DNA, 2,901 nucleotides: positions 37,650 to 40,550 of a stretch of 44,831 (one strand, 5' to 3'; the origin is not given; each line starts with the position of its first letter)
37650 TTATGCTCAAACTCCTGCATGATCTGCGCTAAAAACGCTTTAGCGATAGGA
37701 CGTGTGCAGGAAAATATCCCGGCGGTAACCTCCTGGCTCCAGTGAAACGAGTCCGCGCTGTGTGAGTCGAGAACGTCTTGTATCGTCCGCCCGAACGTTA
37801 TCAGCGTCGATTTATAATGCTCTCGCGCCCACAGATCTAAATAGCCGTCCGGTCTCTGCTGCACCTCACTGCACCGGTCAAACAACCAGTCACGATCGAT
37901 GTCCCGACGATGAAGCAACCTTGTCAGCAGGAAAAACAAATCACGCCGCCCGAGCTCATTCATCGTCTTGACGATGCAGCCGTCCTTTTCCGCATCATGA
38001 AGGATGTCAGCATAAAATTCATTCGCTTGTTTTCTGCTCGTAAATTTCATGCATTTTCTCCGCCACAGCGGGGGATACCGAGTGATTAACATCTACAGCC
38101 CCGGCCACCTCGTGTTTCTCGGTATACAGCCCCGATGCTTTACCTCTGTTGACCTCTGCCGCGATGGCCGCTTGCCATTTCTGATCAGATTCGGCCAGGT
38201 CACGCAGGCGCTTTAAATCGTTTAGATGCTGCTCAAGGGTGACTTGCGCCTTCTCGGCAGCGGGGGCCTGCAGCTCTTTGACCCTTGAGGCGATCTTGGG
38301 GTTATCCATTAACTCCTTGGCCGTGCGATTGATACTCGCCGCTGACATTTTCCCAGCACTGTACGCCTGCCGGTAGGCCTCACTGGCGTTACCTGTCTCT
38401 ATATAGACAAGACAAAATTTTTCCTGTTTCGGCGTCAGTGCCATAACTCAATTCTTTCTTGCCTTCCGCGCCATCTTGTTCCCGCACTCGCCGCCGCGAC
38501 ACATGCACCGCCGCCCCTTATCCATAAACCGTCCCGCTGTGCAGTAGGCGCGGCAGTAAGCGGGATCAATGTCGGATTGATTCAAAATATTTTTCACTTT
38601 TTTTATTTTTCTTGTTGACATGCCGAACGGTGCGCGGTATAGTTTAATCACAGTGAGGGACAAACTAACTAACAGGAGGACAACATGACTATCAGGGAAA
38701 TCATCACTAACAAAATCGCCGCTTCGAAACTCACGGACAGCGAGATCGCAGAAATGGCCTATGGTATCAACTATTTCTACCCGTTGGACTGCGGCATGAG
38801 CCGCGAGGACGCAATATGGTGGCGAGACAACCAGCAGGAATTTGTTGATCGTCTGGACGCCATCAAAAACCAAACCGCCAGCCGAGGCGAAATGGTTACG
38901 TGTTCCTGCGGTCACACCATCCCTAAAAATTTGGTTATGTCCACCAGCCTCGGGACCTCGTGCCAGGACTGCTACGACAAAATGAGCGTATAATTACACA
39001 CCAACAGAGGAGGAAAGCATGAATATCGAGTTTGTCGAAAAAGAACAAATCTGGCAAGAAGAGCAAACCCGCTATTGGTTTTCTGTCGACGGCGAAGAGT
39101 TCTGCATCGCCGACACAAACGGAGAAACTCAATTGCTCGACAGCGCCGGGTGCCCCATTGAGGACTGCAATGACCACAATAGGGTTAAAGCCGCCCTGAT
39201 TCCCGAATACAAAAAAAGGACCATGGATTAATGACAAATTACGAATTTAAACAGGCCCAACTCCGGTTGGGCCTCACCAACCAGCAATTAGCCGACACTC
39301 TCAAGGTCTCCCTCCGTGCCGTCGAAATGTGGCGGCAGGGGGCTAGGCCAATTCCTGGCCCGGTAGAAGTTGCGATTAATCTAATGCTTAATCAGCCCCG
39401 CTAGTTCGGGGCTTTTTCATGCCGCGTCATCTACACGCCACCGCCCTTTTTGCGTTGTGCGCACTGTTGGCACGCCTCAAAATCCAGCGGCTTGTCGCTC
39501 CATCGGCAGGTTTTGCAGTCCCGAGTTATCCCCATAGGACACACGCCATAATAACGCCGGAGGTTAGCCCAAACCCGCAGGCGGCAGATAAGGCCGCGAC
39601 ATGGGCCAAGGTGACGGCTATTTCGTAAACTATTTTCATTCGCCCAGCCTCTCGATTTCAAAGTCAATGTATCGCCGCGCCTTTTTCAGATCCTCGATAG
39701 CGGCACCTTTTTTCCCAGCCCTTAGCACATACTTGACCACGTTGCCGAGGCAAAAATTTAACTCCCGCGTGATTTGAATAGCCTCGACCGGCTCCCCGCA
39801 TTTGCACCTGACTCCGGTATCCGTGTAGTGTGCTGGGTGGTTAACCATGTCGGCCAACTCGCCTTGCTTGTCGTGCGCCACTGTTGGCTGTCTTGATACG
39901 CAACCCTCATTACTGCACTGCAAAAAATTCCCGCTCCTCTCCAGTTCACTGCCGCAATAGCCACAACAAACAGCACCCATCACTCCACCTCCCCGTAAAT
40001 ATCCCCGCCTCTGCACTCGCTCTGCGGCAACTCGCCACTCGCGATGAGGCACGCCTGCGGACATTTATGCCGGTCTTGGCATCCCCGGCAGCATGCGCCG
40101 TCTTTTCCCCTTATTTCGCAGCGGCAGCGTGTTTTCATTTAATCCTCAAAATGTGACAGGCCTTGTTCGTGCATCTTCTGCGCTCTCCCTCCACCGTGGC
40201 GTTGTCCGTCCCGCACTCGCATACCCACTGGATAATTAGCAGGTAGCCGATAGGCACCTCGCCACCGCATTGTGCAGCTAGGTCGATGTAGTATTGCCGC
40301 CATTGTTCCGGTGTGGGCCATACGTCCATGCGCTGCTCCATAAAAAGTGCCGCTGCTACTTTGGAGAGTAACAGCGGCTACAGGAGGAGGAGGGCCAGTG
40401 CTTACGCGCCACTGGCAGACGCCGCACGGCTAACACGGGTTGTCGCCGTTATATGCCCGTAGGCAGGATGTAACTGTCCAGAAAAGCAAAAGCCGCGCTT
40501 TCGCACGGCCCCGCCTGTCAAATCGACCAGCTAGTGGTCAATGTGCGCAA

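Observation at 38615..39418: Self-contained antisense three-gene cassette with anti-CRISPR/anti-defence (acr-aca-like) architecture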

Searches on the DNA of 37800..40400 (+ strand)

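Call 7: search_dna_similar(query=window:37800-40400:+, collection=phages, mode=distant, max_rows=30)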
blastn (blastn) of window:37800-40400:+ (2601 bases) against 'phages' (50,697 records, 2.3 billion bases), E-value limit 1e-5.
Records with a match: 5; places in all: 5; records where one place covers at least 80% of the query: 0.
Best place of each record, by identity: 80-90% 1; 60-80% 4.
By first word of the organism name: Synechococcus 2; Mycobacterium 2; Xanthomonas 1.
By host as written in the record: Mycobacterium smegmatis mc2 155 2; Synechococcus sp. PCC 7002 1; Synechococcus sp. 1; Xanthomonas vasicola pv. musacearum Xvm9-7 1.
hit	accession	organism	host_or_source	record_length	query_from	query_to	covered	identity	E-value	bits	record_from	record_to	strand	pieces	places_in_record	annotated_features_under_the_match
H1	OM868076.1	Synechococcus phage Yong-M3-232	Synechococcus sp. PCC 7002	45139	481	638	6%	70.9%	1e-11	79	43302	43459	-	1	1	terminase small subunit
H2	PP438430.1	Synechococcus phage Ssp-JY40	Synechococcus sp.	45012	481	638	6%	70.9%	1e-11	79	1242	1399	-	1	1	hypothetical protein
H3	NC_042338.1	Mycobacterium phage MacnCheese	Mycobacterium smegmatis mc2 155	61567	1854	1952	4%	74.3%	3e-6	61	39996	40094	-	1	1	56: WhiB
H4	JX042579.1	Mycobacterium phage MacnCheese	Mycobacterium smegmatis mc2 155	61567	1854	1952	4%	74.3%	3e-6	61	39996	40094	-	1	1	56: hypothetical protein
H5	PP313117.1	Xanthomonas phage Kintu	Xanthomonas vasicola pv. musacearum ...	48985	572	630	2%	84.7%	7e-8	67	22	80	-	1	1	terminase small subunit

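Call 69: search_rna_families(source=window, start=38400, end=39700, threshold=evalue, max_evalue=1)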
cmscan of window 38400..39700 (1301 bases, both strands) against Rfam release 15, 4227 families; matches with E-value up to 1: 1.
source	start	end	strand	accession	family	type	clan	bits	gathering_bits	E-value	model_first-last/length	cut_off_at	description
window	38985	39085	+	RF01673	PhrS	Gene; sRNA;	-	13.8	37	0.96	1-212/212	no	PhrS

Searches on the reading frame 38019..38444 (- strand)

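Call 5: search_protein_families(library=pfam, proteins=[window:38019-38444:-], max_evalue=1)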
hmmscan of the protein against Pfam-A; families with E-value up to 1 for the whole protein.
window:38019-38444:- (141 aa): 2 families
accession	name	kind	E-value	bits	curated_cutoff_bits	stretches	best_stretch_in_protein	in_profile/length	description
PF03592.21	Terminase_2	-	7e-14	53.1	26.1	1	3-103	1-108/141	Terminase small subunit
PF10732.14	DUF2524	-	0.0047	17.6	25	1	50-90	26-66/84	Protein of unknown function (DUF2524)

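Call 6: search_protein_families(library=phrogs, proteins=[window:38019-38444:-], max_evalue=1)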
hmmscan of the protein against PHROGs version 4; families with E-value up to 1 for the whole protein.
window:38019-38444:- (141 aa): 10 families
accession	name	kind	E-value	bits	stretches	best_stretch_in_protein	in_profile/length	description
phrog_51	-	head and packaging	2.9e-20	74.1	1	1-88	87-171/261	terminase small subunit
phrog_1595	-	head and packaging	3e-14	54.4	1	3-89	4-91/164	terminase small subunit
phrog_2606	-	head and packaging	1.9e-09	38.3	1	3-72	89-155/310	terminase small subunit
phrog_17390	-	unknown function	2.4e-08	34.7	1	1-68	1-64/69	-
phrog_641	-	head and packaging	0.017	16.7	1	1-72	1-68/162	terminase small subunit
phrog_23940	-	tail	0.023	14.9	1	50-130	49-127/353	tail length tape measure protein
phrog_21070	-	unknown function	0.026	15.5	1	3-85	78-153/222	-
phrog_5819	-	unknown function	0.17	12.7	0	20-82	49-111/148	-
phrog_6411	-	unknown function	0.18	13.3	1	20-57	57-93/100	-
phrog_21050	-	unknown function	0.4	11.8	0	79-100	41-62/85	-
